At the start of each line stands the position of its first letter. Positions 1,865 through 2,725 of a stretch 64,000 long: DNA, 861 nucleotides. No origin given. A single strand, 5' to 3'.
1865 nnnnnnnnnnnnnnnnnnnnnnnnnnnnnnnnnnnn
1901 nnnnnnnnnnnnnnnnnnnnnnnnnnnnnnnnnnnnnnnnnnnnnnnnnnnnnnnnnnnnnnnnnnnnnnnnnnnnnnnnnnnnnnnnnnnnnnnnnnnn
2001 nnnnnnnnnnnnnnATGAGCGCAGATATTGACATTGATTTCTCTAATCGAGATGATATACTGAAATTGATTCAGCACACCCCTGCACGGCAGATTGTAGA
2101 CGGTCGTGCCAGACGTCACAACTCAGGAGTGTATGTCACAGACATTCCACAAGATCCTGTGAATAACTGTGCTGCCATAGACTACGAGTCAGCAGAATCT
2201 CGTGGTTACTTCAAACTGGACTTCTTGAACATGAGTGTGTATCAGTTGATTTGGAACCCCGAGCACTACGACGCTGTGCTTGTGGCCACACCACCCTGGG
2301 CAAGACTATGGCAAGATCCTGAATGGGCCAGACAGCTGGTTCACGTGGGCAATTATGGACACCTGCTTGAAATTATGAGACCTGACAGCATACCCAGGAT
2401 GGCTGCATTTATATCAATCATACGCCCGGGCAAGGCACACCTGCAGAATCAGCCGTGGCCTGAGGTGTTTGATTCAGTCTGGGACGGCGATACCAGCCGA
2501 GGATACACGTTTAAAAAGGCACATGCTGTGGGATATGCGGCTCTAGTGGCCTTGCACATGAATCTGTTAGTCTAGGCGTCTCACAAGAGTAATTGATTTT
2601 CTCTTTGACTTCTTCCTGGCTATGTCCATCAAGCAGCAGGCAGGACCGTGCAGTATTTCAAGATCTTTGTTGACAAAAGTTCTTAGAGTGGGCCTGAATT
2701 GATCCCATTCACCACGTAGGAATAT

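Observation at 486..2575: AT-rich island: radical-SAM enzyme with an extra N-terminal domain, coupled to an unknown partner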

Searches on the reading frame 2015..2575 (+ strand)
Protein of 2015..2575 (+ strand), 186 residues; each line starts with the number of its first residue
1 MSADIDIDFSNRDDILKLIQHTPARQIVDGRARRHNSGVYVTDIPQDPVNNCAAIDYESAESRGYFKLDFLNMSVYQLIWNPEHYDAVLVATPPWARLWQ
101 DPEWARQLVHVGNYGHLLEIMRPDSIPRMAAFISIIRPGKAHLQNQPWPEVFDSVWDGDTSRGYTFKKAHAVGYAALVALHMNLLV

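Call 3: search_protein_families(library=pfam, proteins=[window:2015-2575:+], max_evalue=1)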
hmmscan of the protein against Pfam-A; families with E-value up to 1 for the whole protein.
window:2015-2575:+ (186 aa): 0 families

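Call 4: search_protein_families(library=ncbifam, proteins=[window:2015-2575:+], max_evalue=1)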
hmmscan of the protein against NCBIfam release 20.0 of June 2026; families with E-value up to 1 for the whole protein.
window:2015-2575:+ (186 aa): 0 families

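Call 5: search_protein_families(library=phrogs, proteins=[window:2015-2575:+], max_evalue=0.01)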
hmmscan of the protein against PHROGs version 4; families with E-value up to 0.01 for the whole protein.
window:2015-2575:+ (186 aa): 2 families
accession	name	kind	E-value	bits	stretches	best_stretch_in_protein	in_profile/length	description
phrog_11778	-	DNA, RNA and nucleotide metabolism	4.8e-48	164.2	1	3-186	7-192/197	DNA polymerase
phrog_405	-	DNA, RNA and nucleotide metabolism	0.00034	19.6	0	150-184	774-809/1190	DNA polymerase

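Call 21: search_solved_structures(query=window:2015-2575:+, max_evalue=10, show_alignments=2)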
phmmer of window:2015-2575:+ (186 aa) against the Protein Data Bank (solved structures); distinct sequences matched with E-value up to 10: 3.
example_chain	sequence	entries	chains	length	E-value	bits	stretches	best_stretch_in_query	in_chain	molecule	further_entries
5xjg_A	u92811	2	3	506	0.51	13.5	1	94-145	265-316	Vacuolar protein 8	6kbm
7ycj_A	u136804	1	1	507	0.51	13.5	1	94-145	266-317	Vacuolar protein 8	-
6kbn_A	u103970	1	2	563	0.58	13.3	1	94-145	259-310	Vacuolar protein 8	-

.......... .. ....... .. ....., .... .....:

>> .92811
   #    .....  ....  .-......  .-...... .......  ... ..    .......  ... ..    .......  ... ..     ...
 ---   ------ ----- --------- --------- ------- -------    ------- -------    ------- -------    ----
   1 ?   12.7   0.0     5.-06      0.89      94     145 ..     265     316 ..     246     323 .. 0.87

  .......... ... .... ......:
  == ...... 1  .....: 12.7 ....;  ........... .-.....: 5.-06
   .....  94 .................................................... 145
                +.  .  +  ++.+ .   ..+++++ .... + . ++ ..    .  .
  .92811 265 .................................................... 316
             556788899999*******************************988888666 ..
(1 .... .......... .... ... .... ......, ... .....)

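Call 24: find_homologous_proteins(query=window:2015-2575:+, max_evalue=0.001)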
Query window:2015-2575:+ (186 aa): 7838 proteins with E <= 0.001 among 8000 candidates; the best 120 are listed.
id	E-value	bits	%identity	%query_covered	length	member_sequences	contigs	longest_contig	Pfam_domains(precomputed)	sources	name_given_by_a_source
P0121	5.5e-114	397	91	100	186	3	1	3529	-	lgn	-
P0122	3.9e-113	394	91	100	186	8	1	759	-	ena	-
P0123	5.7e-113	393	91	100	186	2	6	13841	-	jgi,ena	-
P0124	4.3e-111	387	89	100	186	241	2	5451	-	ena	-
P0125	7.1e-110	383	89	100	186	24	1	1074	-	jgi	-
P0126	4.3e-109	381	87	99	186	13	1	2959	-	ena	-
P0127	4.9e-107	374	86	99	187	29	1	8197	-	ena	-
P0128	4.8e-101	355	81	99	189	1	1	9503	-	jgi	jgi:hypothetical protein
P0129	1.2e-100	353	82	99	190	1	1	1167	-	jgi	jgi:hypothetical protein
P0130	3.3e-100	352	81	99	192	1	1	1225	-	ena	-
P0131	3.5e-100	352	80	99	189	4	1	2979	-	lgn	-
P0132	5.2e-100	351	81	99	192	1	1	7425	-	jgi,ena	-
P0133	1.2e-99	350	81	99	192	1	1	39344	-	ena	-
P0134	1.8e-99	349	80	99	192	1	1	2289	-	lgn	-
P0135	2.3e-99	349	79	100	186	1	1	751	-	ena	-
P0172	8.2e-98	344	81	99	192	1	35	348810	-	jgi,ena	jgi:hypothetical protein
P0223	8.7e-97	341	79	99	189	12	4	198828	-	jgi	jgi:hypothetical protein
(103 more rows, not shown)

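Call 25: search_dna_similar(query=window:2015-2575:+, collection=phages, mode=protein, max_rows=30, max_evalue=0.001)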
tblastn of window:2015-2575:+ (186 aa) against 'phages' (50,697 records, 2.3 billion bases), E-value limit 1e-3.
Records with a match: 96; places in all: 96; records where one place covers at least 80% of the query: 96.
Best place of each record, by identity: <60% 96.
By first word of the organism name: Escherichia 34; Pseudomonas 11; Klebsiella 11; Salmonella 8; Erwinia 8; Xanthomonas 4; Yersinia 4; Agrobacterium 2; Cronobacter 2; Pectobacterium 2; and 7 more.
By host as written in the record: Escherichia coli 11; - 9; Pseudomonas aeruginosa PAO1 5; Klebsiella pneumoniae 5; Salmonella enterica subsp. enterica serovar Typhimurium 4; Pseudomonas aeruginosa 3; Escherichia coli O157:H7 3; Erwinia amylovora 3; and 40 more.
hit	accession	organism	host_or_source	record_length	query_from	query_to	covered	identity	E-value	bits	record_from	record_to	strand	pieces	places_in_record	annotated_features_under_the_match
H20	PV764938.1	Sinorhizobium phage Phosso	Sinohrizobium meliloti NRRL L-50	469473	3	186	99%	44.0%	1e-47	171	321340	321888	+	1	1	DnaE-like DNA polymerase III alpha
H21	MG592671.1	Vibrio phage 2.275.O._10N.286.54.E11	Vibrio cyclitrophicus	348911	2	186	99%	40.0%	1e-35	137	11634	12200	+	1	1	hypothetical protein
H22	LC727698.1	Pseudomonas phage sp. 30-3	Pseudomonas aeruginosa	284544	3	185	98%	39.3%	2e-40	150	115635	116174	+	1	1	hypothetical protein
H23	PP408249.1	Pseudomonas phage vB_Pa-PAC2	Pseudomonas aeruginosa PAO1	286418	3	185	98%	39.3%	2e-40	150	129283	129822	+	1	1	DNA polymerase III alpha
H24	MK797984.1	Pseudomonas phage vB_PaeM_PA5oct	-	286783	3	185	98%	39.3%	2e-40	150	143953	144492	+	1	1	hypothetical protein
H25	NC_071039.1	Pseudomonas phage vB_PaeM_PA5oct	-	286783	3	185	98%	39.3%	2e-40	150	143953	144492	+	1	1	hypothetical protein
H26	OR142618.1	Pseudomonas phage Callisto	Pseudomonas aeruginosa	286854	3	185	98%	39.3%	2e-40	150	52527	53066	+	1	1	hypothetical protein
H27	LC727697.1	Pseudomonas phage sp. 30-2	Pseudomonas aeruginosa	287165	3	185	98%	39.3%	2e-40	150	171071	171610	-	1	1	hypothetical protein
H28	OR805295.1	Pseudomonas phage Paride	Pseudomonas aeruginosa PAO1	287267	3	185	98%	39.3%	2e-40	150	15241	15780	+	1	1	DNA polymerase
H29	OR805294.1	Pseudomonas phage Ettore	Pseudomonas aeruginosa PAO1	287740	3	185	98%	39.3%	2e-40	150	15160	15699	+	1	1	DNA polymerase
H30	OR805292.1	Pseudomonas phage Cassandra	Pseudomonas aeruginosa PAO1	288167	3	185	98%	39.3%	2e-40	150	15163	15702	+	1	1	DNA polymerase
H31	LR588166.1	Pseudomonas phage vB_PaeM_MIJ3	-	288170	3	185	98%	39.3%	2e-40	150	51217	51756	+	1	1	hypothetical protein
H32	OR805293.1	Pseudomonas phage Deifobo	Pseudomonas aeruginosa PAO1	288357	3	185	98%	39.3%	2e-40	150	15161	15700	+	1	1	DNA polymerase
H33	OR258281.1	Xanthomonas phage XaC1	Xanthomonas vesicatoria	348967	4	186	98%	36.5%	1e-28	117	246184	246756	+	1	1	hypothetical protein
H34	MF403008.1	Agrobacterium phage Atu_ph07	Agrobacterium tumefaciens C58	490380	4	185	98%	36.3%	1e-34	134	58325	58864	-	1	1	hypothetical protein (x2)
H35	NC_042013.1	Agrobacterium phage Atu_ph07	Agrobacterium tumefaciens C58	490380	4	185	98%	36.3%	1e-34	134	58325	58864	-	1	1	DNA polymerase | hypothetical protein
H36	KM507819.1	Escherichia phage 121Q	Escherichia coli MuLB70.1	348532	3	186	99%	35.2%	2e-28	116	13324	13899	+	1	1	16: hypothetical protein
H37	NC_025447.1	Escherichia phage 121Q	Escherichia coli MuLB70.1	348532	3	186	99%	35.2%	2e-28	116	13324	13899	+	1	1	16: DNA polymerase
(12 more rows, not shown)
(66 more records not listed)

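Call 34: get_annotated_region(hit=H20, flank=7000)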
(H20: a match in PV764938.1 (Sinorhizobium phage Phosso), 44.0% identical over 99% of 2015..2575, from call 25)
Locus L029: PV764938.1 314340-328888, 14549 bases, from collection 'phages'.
description: Sinorhizobium phage Phosso, complete genome.
organism: Sinorhizobium phage Phosso (NCBI taxid 3435197)
taxonomy: Viruses
host: Sinohrizobium meliloti NRRL L-50; source: soil; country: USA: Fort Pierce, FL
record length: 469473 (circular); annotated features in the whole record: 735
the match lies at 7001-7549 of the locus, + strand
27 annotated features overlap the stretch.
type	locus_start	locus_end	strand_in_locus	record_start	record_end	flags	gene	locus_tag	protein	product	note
CDS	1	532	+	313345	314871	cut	-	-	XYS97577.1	DNA helicase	420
CDS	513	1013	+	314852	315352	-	-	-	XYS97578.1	hypothetical protein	421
CDS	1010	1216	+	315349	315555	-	-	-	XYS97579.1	hypothetical protein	422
CDS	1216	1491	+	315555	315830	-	-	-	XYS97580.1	hypothetical protein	423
CDS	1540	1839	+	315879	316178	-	-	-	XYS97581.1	hypothetical protein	424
CDS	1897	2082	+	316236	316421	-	-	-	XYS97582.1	hypothetical protein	425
CDS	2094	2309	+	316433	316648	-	-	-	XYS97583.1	hypothetical protein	426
CDS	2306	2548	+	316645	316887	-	-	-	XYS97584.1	hypothetical protein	427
CDS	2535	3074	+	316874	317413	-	-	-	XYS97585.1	NUDIX domain-containing protein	428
CDS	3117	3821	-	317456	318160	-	-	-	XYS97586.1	hypothetical protein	429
CDS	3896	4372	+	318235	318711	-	-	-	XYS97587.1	hypothetical protein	430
CDS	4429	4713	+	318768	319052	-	-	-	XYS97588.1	hypothetical protein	431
CDS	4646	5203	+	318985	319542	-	-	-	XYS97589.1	hypothetical protein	432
CDS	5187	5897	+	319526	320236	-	-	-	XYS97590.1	hypothetical protein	433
CDS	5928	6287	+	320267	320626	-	-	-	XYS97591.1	hypothetical protein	434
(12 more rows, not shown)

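Call 35: get_annotated_region(hit=H28, flank=7000)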
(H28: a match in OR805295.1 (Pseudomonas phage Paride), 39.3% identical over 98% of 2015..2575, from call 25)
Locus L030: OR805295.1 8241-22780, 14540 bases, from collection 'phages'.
description: Pseudomonas phage Paride, complete genome.
organism: Pseudomonas phage Paride (NCBI taxid 3092178)
taxonomy: Viruses; Duplodnaviria; Heunggongvirae; Uroviricota; Caudoviricetes; Arenbergviridae; Wroclawvirus
host: Pseudomonas aeruginosa PAO1; source: vegetal compost; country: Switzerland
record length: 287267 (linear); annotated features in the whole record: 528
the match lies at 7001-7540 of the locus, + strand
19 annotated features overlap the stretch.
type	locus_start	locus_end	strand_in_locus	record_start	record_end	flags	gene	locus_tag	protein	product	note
CDS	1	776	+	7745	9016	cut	-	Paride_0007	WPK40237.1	UvsX-like recombinase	other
CDS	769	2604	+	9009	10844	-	-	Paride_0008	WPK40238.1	homing endonuclease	DNA and RNA nucleotide metabolism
CDS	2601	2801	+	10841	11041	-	-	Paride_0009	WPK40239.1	hypothetical protein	unknown function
CDS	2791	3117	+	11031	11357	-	-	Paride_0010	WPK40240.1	hypothetical protein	unknown function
CDS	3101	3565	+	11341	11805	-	-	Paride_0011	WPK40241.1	hypothetical protein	unknown function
CDS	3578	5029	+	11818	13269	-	-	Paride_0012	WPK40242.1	DNA helicase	DNA and RNA nucleotide metabolism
CDS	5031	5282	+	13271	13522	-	-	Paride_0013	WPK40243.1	hypothetical protein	unknown function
CDS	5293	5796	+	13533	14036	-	-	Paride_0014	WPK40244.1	hypothetical protein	unknown function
CDS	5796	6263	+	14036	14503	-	-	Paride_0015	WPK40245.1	hypothetical protein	unknown function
CDS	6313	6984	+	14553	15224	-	-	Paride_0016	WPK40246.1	hypothetical protein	unknown function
CDS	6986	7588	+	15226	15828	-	-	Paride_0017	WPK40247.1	DNA polymerase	DNA and RNA nucleotide metabolism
CDS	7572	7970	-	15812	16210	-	-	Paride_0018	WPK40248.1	hypothetical protein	unknown function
CDS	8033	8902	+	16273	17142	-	-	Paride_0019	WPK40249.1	hypothetical protein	unknown function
CDS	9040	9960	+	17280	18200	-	-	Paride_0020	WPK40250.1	DNA primase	DNA and RNA nucleotide metabolism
CDS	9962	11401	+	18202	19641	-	-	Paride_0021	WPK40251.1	DnaB-like replicative helicase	DNA and RNA nucleotide metabolism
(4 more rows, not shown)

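Call 66: get_annotated_region(hit=H37, flank=4000)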
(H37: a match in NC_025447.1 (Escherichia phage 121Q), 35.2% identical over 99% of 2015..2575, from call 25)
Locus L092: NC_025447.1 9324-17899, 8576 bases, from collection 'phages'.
description: Escherichia phage 121Q, complete genome.
organism: Escherichia phage 121Q (NCBI taxid 1555202)
taxonomy: Viruses; Duplodnaviria; Heunggongvirae; Uroviricota; Caudoviricetes; Asteriusvirus; Asteriusvirus av121Q
host: Escherichia coli MuLB70.1; source: sewage; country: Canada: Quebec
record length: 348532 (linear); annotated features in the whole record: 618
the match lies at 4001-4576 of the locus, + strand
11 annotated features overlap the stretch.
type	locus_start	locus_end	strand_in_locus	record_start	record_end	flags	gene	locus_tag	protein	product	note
CDS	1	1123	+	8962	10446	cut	10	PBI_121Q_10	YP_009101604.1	DEAD/DEAH box helicase family protein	helicase (UvsW-like)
CDS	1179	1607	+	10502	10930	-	11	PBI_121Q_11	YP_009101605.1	hypothetical protein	-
CDS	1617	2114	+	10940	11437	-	12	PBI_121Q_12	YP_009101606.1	hypothetical protein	-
CDS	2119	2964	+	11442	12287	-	13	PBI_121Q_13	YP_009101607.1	hypothetical protein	-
CDS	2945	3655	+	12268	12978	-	14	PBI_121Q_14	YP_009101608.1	hypothetical protein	-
CDS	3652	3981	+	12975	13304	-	15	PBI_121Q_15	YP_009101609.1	virion structural protein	strcutural protein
CDS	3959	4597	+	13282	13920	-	16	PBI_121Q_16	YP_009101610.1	DNA polymerase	-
CDS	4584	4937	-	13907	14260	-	17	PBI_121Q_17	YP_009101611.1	hypothetical protein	-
CDS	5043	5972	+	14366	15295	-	18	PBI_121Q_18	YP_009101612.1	virion structural protein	structural protein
CDS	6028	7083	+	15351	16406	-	19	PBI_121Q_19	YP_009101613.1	DNA primase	-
CDS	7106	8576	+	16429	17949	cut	20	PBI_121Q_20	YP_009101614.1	AAA family ATPase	helicase (T4 gp41-like)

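Call 67: get_annotated_region(hit=H35, flank=4000)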
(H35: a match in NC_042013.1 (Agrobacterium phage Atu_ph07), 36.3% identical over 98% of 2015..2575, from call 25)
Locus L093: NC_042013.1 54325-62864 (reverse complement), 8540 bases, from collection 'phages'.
description: Agrobacterium phage Atu_ph07, complete genome.
organism: Agrobacterium phage Atu_ph07 (NCBI taxid 2024264)
taxonomy: Viruses; Duplodnaviria; Heunggongvirae; Uroviricota; Caudoviricetes; Polybotosvirus; Polybotosvirus Atuph07
host: Agrobacterium tumefaciens C58; source: -; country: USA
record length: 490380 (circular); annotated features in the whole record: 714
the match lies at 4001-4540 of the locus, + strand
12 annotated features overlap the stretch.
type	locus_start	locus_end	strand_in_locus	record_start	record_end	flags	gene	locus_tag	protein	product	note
CDS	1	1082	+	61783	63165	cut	-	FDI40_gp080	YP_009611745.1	hypothetical protein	-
CDS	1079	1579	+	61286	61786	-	-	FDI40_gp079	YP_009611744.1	hypothetical protein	-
CDS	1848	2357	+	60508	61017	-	-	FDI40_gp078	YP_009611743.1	hypothetical protein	-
CDS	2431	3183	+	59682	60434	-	-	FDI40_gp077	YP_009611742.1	hypothetical protein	-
CDS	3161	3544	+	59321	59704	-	-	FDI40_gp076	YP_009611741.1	hypothetical protein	-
CDS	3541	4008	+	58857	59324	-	-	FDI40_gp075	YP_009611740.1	hypothetical protein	-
CDS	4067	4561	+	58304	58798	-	-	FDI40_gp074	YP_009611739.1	DNA polymerase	-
CDS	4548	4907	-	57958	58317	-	-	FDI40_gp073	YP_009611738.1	hypothetical protein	-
CDS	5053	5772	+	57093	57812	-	-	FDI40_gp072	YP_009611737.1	virion structural protein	-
CDS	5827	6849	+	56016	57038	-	-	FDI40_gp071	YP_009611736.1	hypothetical protein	-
CDS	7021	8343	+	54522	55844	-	-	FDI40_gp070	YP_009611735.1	DNA primase/helicase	-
CDS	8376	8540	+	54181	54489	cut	-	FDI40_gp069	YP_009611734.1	hypothetical protein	-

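Call 68: get_annotated_region(hit=H21, flank=4000)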
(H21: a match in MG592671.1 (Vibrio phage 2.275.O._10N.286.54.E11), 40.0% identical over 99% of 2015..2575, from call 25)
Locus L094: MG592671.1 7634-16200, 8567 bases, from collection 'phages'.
description: Vibrio phage 2.275.O._10N.286.54.E11, partial genome.
organism: Vibrio phage 2.275.O._10N.286.54.E11 (NCBI taxid 1881285)
taxonomy: Viruses; Duplodnaviria; Heunggongvirae; Uroviricota; Caudoviricetes
host: Vibrio cyclitrophicus; source: iron chloride precipitation of 0.2um-filtered seawater, resuspended in oxalate solution; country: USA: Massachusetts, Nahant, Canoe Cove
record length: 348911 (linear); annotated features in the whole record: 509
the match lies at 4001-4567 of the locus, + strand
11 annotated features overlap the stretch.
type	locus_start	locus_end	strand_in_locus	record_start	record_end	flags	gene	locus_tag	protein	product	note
CDS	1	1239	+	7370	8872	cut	-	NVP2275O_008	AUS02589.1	P-loop containing nucleoside triphosphate hydrolase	NVP2275O_008; tara_best_match:OM-RGC.v1.001839776; cvp_best_match:RF_PEP_422937008; InterPro:IPR027417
CDS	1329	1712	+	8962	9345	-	-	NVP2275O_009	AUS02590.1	hypothetical protein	NVP2275O_009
CDS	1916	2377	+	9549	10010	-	-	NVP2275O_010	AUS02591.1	hypothetical protein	NVP2275O_010; tara_best_match:OM-RGC.v1.022066393; cvp_best_match:RF_PEP_414087196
CDS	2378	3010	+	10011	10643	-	-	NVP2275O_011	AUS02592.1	coil containing protein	NVP2275O_011; tara_best_match:OM-RGC.v1.023670528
CDS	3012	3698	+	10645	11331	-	-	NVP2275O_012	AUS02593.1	hypothetical protein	NVP2275O_012; tara_best_match:OM-RGC.v1.021007966; cvp_best_match:NCBI_PEP_441462882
CDS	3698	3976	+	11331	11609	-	-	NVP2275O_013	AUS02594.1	coil containing protein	NVP2275O_013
CDS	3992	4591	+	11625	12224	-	-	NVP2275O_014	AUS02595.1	hypothetical protein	NVP2275O_014; tara_best_match:OM-RGC.v1.017693442; cvp_best_match:RF_PEP_414087200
CDS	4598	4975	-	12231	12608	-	-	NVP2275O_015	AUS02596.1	hypothetical protein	NVP2275O_015; tara_best_match:OM-RGC.v1.027484424; cvp_best_match:RF_PEP_414087201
CDS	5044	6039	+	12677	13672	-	-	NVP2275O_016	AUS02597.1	hypothetical protein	NVP2275O_016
CDS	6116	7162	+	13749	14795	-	-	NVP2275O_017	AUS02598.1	hypothetical protein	NVP2275O_017; tara_best_match:OM-RGC.v1.005582463; cvp_best_match:RF_PEP_414087203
CDS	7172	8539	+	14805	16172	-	-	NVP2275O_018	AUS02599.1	DnaB-like DNA helicase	NVP2275O_018; tara_best_match:OM-RGC.v1.002092378; cvp_best_match:RF_PEP_422937018; InterPro:IPR007694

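Call 72: search_solved_structures(query=A4, max_evalue=10, show_alignments=2)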
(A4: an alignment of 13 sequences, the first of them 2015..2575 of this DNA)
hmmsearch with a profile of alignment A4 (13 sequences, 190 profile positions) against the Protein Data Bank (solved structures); distinct sequences matched with E-value up to 10: 8.
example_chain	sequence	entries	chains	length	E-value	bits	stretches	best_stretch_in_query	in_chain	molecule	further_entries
2hnh_A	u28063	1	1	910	0.021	17.9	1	91-139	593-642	DNA polymerase III alpha subunit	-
4jom_A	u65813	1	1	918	0.021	17.9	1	91-139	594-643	DNA polymerase III subunit alpha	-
2hqa_A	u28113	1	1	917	0.021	17.9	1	91-139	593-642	DNA polymerase III alpha subunit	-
5m1s_A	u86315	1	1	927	0.023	17.8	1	91-139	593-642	DNA polymerase III subunit alpha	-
5lew_A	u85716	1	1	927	0.027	17.5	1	56-140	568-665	DNA polymerase III subunit alpha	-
5fku_A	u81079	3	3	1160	0.041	17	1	91-139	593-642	DNA POLYMERASE III SUBUNIT ALPHA | DNA POLYMERASE III ALPHA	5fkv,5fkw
7pu7_A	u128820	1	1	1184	0.072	16.2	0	56-140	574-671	DNA polymerase III subunit alpha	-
6z1p_Bp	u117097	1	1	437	0.56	13.3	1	69-127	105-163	30S ribosomal protein S16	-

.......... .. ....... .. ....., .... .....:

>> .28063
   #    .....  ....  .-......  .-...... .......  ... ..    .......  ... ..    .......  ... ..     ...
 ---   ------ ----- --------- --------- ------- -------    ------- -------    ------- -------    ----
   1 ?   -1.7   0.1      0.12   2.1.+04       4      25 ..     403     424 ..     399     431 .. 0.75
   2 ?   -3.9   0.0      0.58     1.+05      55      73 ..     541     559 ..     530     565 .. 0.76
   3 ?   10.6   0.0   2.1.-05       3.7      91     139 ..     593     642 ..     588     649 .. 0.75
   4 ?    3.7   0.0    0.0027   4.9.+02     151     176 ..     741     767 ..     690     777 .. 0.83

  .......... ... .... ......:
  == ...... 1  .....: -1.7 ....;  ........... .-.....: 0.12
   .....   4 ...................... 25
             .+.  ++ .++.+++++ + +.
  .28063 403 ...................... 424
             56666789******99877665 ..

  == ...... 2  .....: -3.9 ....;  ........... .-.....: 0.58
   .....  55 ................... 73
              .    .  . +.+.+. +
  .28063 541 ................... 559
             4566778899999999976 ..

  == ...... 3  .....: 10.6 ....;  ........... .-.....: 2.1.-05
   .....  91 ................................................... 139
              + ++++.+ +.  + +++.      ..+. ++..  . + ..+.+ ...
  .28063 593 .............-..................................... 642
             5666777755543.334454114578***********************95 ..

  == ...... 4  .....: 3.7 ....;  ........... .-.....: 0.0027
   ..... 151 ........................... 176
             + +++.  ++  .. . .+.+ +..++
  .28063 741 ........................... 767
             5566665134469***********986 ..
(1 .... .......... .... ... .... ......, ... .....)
